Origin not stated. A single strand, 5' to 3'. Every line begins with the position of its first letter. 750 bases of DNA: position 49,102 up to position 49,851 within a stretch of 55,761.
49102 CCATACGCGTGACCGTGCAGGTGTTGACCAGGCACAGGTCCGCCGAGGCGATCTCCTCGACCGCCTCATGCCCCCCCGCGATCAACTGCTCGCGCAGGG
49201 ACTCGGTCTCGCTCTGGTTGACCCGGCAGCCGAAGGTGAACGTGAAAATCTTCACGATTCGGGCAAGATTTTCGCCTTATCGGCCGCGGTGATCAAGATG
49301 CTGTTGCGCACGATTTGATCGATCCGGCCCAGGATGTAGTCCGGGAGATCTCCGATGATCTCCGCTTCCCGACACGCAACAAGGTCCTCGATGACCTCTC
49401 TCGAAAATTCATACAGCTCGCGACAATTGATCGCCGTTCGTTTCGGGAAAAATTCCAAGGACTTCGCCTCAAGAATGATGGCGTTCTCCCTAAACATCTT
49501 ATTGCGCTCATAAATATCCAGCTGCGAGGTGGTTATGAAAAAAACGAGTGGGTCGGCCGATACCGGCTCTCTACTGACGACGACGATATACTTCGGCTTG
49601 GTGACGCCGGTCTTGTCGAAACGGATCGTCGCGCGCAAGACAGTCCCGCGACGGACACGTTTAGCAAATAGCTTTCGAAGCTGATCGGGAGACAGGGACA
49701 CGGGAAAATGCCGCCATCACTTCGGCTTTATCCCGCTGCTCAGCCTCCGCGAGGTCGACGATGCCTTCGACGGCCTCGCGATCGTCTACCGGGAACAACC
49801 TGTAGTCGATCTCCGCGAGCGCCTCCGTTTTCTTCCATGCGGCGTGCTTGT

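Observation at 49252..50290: Panacea (DUF4065) antitoxin with an unannotated MazF-like partner, hard-wired to mtaB by a GTGA overlap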

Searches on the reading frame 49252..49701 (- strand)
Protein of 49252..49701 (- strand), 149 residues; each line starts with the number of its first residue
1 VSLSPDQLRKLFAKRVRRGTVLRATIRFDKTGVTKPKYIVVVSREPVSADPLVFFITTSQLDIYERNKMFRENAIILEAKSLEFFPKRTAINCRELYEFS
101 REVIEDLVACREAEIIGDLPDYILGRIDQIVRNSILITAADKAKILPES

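Call 3: search_protein_families(library=pfam, proteins=[window:49252-49701:-], max_evalue=1)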
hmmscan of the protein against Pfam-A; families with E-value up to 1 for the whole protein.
window:49252-49701:- (149 aa): 0 families

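Call 4: search_protein_families(library=padloc, proteins=[window:49252-49701:-], max_evalue=1)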
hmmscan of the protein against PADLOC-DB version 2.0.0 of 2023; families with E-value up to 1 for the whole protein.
window:49252-49701:- (149 aa): 0 families

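Call 5: search_protein_families(library=ncbifam, proteins=[window:49252-49701:-], max_evalue=1)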
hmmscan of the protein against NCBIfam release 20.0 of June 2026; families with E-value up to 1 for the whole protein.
window:49252-49701:- (149 aa): 1 family
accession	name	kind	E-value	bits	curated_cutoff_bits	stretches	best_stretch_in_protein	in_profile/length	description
TIGR00664.1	DNA_III_psi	equivalog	0.19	11.9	150.55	1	33-117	32-109/131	DNA polymerase III subunit psi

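Call 6: find_homologous_proteins(query=window:49252-49701:-, max_evalue=0.01)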
Query window:49252-49701:- (149 aa): 4 proteins with E <= 0.01 among 26 candidates.
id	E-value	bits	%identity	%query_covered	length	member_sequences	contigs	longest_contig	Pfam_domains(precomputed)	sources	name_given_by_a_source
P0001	7.0e-75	267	99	86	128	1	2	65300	-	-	-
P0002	4.7e-60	219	72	98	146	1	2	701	-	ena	-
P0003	2.0e-51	192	64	98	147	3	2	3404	-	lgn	-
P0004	9.9e-50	186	64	98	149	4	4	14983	-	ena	-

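Call 7: search_solved_structures(query=window:49252-49701:-, max_evalue=10)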
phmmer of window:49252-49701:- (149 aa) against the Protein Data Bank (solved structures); distinct sequences matched with E-value up to 10: 13.
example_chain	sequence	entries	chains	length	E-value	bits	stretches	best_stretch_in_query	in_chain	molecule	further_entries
8ysx_T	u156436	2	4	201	0.0073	19.7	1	37-93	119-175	Proteasome subunit beta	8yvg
5m32_J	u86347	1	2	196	0.036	17.4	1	37-94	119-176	Proteasome subunit beta type-2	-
3unb_J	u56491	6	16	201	0.038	17.3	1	37-94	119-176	Proteasome subunit beta type-2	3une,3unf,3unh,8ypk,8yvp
6epc_4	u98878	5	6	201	0.039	17.3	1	37-94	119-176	Proteasome subunit beta type-2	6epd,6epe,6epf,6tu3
7dr6_I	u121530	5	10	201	0.041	17.2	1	37-94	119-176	Proteasome subunit beta type-2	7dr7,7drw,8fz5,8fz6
6r70_J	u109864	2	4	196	0.042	17.2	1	37-93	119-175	Proteasome subunit beta type-2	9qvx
7awe_K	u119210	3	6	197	0.043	17.2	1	37-93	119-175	Proteasome subunit beta type-2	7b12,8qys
4r3o_K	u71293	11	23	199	0.044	17.1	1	37-93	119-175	Proteasome subunit beta type-2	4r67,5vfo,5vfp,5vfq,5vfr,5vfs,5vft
8qyn_M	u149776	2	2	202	0.044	17.1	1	37-93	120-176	Proteasome subunit beta type-2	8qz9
1iru_K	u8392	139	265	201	0.045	17.1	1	37-93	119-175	20S proteasome | Proteasome subunit beta type-2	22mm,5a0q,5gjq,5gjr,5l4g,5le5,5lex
1zvt_A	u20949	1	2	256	0.22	14.8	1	2-37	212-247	Topoisomerase IV subunit A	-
4mn4_A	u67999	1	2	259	0.23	14.8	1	2-37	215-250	DNA topoisomerase 4 subunit A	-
3lxy_A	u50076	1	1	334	0.88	12.9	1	47-133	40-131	4-hydroxythreonine-4-phosphate dehydrogenase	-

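Call 10: find_encoding_contigs(protein=P0004, flank=6000, max_places=6)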
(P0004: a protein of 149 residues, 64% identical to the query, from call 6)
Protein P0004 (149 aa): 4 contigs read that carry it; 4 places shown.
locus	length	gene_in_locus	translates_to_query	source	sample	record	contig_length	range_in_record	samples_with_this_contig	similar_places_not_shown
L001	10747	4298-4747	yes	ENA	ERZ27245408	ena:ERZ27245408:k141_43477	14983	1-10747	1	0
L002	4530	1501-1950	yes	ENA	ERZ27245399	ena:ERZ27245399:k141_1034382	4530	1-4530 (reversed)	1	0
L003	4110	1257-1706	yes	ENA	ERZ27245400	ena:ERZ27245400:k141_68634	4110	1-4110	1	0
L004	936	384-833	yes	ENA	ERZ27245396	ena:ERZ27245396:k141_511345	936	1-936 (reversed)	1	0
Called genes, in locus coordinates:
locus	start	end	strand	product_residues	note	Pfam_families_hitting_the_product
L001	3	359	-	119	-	?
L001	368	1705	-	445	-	-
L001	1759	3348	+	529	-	PF13231:PMT_2 (weak)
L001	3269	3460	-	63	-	-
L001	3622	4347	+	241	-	PF13274:SocA_Panacea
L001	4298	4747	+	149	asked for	-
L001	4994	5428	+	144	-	-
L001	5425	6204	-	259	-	PF07224:Chlorophyllase (weak), PF01738:DLH, PF00561:Abhydrolase_1 (weak), PF12697:Abhydrolase_6 (faint)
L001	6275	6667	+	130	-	-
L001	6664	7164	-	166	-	-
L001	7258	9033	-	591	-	PF08323:Glyco_transf_5, PF13439:Glyco_transf_4, PF13579:Glyco_trans_4_4, PF00534:Glycos_transf_1, PF13692:Glyco_trans_1_4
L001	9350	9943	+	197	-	PF04011:LemA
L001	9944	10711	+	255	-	-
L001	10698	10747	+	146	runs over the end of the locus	PF04536:TPM_phosphatase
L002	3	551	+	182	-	?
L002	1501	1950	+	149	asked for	-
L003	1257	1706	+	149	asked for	-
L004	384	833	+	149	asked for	-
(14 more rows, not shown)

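Call 11: find_encoding_contigs(protein=P0003, flank=6000, max_places=6)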
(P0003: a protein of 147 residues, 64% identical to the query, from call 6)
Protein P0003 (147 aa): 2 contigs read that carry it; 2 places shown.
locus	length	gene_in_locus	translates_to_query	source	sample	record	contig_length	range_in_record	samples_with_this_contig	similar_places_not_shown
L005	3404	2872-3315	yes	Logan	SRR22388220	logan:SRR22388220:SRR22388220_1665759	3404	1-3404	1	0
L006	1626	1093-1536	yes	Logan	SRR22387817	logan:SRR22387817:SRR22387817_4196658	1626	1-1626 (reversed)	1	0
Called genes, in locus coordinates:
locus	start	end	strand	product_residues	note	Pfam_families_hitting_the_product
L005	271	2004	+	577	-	-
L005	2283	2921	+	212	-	PF13274:SocA_Panacea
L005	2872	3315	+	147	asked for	-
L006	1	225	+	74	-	?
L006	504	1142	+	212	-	PF13274:SocA_Panacea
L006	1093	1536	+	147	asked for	-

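Call 17: search_protein_representatives(alignment_id=A1)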
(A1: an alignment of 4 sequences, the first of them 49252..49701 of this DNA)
Query: 4 sequences, 148 profile positions. Proteins with E-value up to 0.001 (for the whole library): 204; up to 1e-10: 47; up to 1e-30: 1. The best 150 are listed.
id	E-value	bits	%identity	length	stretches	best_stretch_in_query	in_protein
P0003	3.6e-79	280.2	-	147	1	1-146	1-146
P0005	1.8e-26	109.2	-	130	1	29-147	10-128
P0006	4.0e-25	104.8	-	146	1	1-146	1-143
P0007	6.6e-24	100.8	-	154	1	4-146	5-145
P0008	2.8e-22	95.6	-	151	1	3-147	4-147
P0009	9.2e-21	90.7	-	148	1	17-146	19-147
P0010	2.9e-20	89.1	-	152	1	9-147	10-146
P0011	3.2e-20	88.9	-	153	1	3-147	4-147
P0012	6.1e-20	88.0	-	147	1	13-147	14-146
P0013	1.1e-19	87.1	-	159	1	12-146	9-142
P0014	1.3e-18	83.6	-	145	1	3-145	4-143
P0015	1.7e-18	83.3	-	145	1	1-146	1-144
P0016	2.3e-18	82.8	-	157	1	9-147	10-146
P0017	2.7e-18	82.7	-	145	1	6-146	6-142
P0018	6.7e-18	81.4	-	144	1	1-146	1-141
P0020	3.6e-17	79.0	-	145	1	4-146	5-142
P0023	8.5e-17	77.8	-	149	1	13-146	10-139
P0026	6.7e-16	74.9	-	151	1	1-145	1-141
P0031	1.4e-14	70.6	-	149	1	1-146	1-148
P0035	6.7e-14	68.4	-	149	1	6-145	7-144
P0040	2.9e-13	66.3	-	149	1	5-146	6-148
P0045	5.3e-12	62.2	-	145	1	1-146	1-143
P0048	5.5e-11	58.9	-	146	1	1-146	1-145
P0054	3.7e-10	56.2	-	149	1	1-141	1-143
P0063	1.9e-09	53.9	-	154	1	1-146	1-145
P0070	1.4e-08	51.1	-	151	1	12-146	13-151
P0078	5.3e-08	49.3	-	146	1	9-146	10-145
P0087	3.2e-07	46.7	-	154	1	3-146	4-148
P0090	4.4e-07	46.3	-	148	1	17-146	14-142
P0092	5.4e-07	46.0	-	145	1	30-146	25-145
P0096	6.3e-07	45.7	-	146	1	13-147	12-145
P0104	1.6e-06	44.5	-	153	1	5-146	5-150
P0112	2.5e-06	43.8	-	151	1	12-145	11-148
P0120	4.2e-06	43.1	-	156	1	16-146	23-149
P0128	1.3e-05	41.5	-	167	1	19-146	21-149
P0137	2.3e-05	40.7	-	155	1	3-144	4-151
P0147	5.8e-05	39.4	-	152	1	1-146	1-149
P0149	6.4e-05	39.2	-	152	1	2-146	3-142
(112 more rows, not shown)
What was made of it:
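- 49252..49701 (-): panT: 149-aa toxin with a MazF/PemK-like fold, plus an extra N-terminal helix (5-15) and an extra C-terminal helix (139-145). Lys37 stands in place of the catalytic Arg, and Thr58-Ser59 in place of the catalytic Thr. The family has 204 clusters (call 17).
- The PanT family is full-length conserved at about 145 aa, with 204 clusters at 50% identity (call 17).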

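Call 21: search_protein_families(library=pfam, alignment_id=A2, max_evalue=0.1)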
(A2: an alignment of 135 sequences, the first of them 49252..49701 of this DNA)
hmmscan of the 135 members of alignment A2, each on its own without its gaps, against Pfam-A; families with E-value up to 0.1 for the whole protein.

A. member 1, window:49252-49701:- (149 aa): 0 families

B. families by the number of members that match (of 135 scanned): 25 families
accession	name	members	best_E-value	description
PF02452.23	PemK_toxin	16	3.5e-06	PemK-like, MazF-like toxin of type II toxin-antitoxin system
PF23538.1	Teneurin_ABD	1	0.001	Teneurin antibiotic-binding-like domain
PF17891.6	FluMu_N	1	0.0023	Mu-like prophage FluMu N-terminal domain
PF05367.17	Phage_endo_I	1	0.0039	Phage endonuclease I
PF18047.6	PatG_D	1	0.0078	PatG Domain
PF21934.1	Yop-YscD_ppl_3rd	1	0.012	YscD/CdsD-like Bon-like domain 3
PF17881.8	TseB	1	0.015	Cell wall elongation regulator TseB-like domain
PF01401.24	Peptidase_M2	1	0.015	Angiotensin-converting enzyme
PF14441.12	OTT_1508_deam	1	0.015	OTT_1508-like deaminase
PF19842.5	YqeC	1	0.019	YqeC protein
PF11900.14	DUF3420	1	0.02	Domain of unknown function (DUF3420)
PF16748.10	INSC_LBD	1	0.023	Inscuteable LGN-binding domain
PF07961.18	MBA1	1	0.023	MBA1-like protein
PF23562.2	AMP-binding_C_3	1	0.026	AMP-binding enzyme C-terminal domain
PF18754.6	Nmad3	1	0.035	Nucleotide modification associated domain 3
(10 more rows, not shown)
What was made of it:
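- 49252..49701 (-): 16 of 135 members hit PemK_toxin (call 21).
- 16 of 135 members hit Pfam PemK_toxin, best E = 3.5e-6 (call 21).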

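Call 22: search_solved_structures(query=A2, max_evalue=10, show_alignments=3)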
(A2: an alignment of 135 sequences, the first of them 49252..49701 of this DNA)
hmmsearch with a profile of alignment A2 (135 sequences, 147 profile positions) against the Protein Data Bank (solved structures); distinct sequences matched with E-value up to 10: 14.
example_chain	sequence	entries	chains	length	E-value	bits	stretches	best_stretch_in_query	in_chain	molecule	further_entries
4mzm_A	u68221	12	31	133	0.0067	19.3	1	14-112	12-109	mRNA interferase MazF | MazF mRNA interferase | Endoribonuclease MazF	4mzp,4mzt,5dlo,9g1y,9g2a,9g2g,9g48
2mf2_A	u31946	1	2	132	0.0069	19.3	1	13-112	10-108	mRNA interferase MazF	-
8fje_A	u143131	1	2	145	0.007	19.3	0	94-126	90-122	E8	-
4of1_A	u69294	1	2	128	0.014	18.3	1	17-116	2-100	mRNA interferase MazF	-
9r00_A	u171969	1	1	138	0.019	17.8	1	10-65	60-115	NTF2_HH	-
4mdx_A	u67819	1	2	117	0.034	17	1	37-121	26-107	mRNA interferase EndoA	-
1ne8_A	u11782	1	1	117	0.034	17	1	37-121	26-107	conserved hypothetical protein YDCE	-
4me7_A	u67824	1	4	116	0.037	16.9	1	39-121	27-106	mRNA interferase EndoA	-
7bxy_A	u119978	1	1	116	0.12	15.3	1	18-109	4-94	mRNA interferase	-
4hke_A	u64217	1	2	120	0.13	15.2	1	18-109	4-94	Addiction module toxin component PemK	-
2och_A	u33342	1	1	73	0.92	12.4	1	99-145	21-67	Hypothetical protein dnj-12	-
9lna_A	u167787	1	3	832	0.94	12.4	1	51-127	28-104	Tail fibers protein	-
5hk0_A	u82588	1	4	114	1.1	12.2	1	74-129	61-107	Endoribonuclease MazF6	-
8zws_A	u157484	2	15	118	1.2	12.1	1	74-129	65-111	Endoribonuclease MazF6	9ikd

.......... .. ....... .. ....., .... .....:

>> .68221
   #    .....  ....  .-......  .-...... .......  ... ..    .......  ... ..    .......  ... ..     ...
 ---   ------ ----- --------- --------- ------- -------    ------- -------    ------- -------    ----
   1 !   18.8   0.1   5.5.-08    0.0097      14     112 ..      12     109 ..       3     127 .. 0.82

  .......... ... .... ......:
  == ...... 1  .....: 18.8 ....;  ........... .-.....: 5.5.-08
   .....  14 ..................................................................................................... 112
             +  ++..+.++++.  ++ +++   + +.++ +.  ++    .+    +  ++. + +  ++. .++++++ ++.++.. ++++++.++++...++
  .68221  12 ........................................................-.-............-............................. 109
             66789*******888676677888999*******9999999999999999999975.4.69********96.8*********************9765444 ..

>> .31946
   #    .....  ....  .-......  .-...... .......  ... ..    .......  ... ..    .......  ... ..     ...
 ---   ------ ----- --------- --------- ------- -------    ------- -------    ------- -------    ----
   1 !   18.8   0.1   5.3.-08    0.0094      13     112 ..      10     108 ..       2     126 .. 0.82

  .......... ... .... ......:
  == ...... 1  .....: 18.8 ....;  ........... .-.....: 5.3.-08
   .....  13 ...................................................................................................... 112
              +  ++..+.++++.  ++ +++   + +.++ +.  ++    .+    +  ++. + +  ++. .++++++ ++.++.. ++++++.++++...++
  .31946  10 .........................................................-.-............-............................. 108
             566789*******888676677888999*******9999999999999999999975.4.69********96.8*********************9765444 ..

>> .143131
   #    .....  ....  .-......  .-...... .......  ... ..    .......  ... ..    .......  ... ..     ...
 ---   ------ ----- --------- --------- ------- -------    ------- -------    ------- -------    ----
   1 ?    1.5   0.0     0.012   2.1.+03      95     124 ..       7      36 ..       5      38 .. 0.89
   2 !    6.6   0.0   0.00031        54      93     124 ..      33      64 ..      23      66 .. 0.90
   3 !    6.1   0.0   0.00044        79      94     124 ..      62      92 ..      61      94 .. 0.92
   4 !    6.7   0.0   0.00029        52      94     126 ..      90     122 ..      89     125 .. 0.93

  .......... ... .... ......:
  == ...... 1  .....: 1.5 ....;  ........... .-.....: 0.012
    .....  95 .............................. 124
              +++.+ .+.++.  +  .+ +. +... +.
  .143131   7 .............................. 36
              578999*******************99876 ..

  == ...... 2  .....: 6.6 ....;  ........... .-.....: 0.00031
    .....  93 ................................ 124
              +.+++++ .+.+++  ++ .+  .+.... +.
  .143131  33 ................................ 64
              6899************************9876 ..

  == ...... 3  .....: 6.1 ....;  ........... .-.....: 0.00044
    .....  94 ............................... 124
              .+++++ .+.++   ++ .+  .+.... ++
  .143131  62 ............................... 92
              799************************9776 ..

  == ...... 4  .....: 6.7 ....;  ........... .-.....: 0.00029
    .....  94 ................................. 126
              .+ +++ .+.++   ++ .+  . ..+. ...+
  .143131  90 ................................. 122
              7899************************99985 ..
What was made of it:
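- On MazF/PemK/Kid toxin family (Pfam PF02452): The family profile against PDB MazF gives E = 0.007 (call 22).
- On MazF/PemK/Kid toxin family: HMMER's gap-free alignment is offset by 3 residues here (call 22), so the equivalence is probable but not certain.
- In the family-profile search of PDB sequences, two MazF chains lead (E = 0.007) and 9 of the 14 listed chains are MazF/EndoA/PemK (call 22). HMMER independently aligns K37 with the Arg of the S. aureus MazF GGVRP motif (call 22).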

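Call 23: find_homologous_proteins(query=A2, max_evalue=0.001)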
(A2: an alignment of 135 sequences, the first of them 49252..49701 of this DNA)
Query A2 (135 sequences) (149 aa, profile of the alignment): 12 proteins with E <= 0.001 among 1098 candidates.
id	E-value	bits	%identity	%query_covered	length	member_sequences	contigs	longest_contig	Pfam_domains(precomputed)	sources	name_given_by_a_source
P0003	1.2e-43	166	64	98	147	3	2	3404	-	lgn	-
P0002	1.2e-42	163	72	98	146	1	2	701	-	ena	-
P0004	2.1e-42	162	64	98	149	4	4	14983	-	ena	-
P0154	8.1e-37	144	23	99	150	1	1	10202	-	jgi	jgi:hypothetical protein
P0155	9.2e-37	144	23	99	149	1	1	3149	-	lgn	-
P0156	1.3e-36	143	21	98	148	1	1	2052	-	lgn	-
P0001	2.4e-35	139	99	86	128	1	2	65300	-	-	-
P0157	2.8e-35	139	26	99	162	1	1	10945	-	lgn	-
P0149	3.6e-35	139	22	98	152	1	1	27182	-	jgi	jgi:hypothetical protein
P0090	3.4e-27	113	19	79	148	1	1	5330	PF02452.24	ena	-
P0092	2.1e-24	104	-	-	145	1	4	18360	PF02452.24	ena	-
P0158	6.0e-14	70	22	96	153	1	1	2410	-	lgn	-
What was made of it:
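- Tried and rejected: The profile search through the word-indexed database returned only 12 proteins (call 23), which limited the depth of the structure-prediction alignment.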

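Call 27: find_related_loci(query=A1, collection=genome_contigs, flank=4000)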
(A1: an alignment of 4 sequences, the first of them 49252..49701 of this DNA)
Query A1 (149 aa) in genome_contigs; peptide patterns used: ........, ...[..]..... (x = any residue, [..] = any of these).
59 stretches matched a pattern; 1 encode a relative of the query (tblastn E <= 1e-3); 1 distinct loci.
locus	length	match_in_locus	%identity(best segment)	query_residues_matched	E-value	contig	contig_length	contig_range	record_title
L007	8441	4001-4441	63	1-146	3e-58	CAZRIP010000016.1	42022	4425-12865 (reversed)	MAG TPA_asm: uncultured Elusimicrobia sp. isolate binchicken_co54_389 genome assembly, contig: NODE_1542_length_42022_co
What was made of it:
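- Tried and rejected: The 4-sequence alignment found only one genome locus, identical to L001 (call 27).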

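Call 31: find_encoding_contigs(protein=P0001, flank=3000, max_places=4)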
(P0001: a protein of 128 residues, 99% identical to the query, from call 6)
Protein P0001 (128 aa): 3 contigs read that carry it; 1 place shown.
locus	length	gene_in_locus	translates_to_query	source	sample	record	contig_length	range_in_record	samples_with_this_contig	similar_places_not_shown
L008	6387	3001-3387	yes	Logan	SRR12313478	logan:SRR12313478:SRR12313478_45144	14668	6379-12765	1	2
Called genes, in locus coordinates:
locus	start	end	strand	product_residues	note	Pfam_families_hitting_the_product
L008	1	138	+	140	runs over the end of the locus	PF12680:SnoaL_2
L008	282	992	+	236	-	PF01381:HTH_3, PF13443:HTH_26 (faint), PF13560:HTH_31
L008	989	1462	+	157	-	-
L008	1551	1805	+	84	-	-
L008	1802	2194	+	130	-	PF01850:PIN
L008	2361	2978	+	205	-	PF13274:SocA_Panacea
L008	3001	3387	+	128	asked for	-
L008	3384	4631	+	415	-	PF00919:UPF0004, PF04055:Radical_SAM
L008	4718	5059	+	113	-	PF11969:DcpS_C, PF01230:HIT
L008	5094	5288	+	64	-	PF01165:Ribosomal_S21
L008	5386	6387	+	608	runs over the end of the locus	PF01807:Zn_ribbon_DnaG, PF08275:DNAG_N, PF01751:Toprim, PF13155:Toprim_2, PF13362:Toprim_3 (weak), PF13662:Toprim_4, PF10410:DnaB_bind (weak)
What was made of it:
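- Checked: The public gene call uses a 128-aa TTG start (call 31).
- The public gene call uses the 128-aa TTG start and a 205-aa PanA (call 31).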

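Call 32: find_encoding_contigs(protein=P0002, flank=3000, max_places=4)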
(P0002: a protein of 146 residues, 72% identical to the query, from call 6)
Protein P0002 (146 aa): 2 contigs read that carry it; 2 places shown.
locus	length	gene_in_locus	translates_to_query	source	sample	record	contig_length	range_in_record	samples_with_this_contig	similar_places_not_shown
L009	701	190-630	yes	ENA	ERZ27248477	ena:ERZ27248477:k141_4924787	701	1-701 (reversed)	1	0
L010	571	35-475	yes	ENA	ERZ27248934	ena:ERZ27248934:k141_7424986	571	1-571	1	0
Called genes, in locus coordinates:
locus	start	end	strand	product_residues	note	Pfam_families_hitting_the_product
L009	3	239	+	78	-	?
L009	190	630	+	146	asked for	-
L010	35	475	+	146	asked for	-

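Call 36: predict_structure(alignment_id=A3)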
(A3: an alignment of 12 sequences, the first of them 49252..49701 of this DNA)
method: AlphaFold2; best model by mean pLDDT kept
length: 149 residues; sequences in the alignment: 12
mean_pLDDT: 91.4   pTM: 0.85
mean pLDDT of the five models: 91.4, 90.9, 90.7, 90.6, 87.9
residues with pLDDT >= 90: 121; 70-90: 26; 50-70: 2; < 50: 0
segments of 3 or more residues with pLDDT < 50: none
pLDDT, mean of each block of 10 residues (from residue 1): 86 94 85 86 94 94 89 93 92 94 93 95 96 93 87
secondary structure, 60 per line:
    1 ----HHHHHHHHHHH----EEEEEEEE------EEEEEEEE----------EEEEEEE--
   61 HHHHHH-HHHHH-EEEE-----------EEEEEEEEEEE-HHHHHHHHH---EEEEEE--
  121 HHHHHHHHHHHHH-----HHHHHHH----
elements in order: H5-15 E20-27 E34-41 E52-58 H61-66 H68-72 E74-77 E89-99 H101-109 E113-118 H121-133 H139-145
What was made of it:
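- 49252..49701 (-): AF2 pLDDT is 91.4 (call 36).
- Closest known: Canonical MazEF / PemIK / Kis-Kid. Different: It is about 33 aa longer, with extra N- and C-terminal helices and internal helical inserts at 61-72 and 101-109 (call 36).
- AF2 model: pLDDT 91.4, pTM 0.85 (call 36). Residues 5-15 form a confident helix in the model (call 36).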
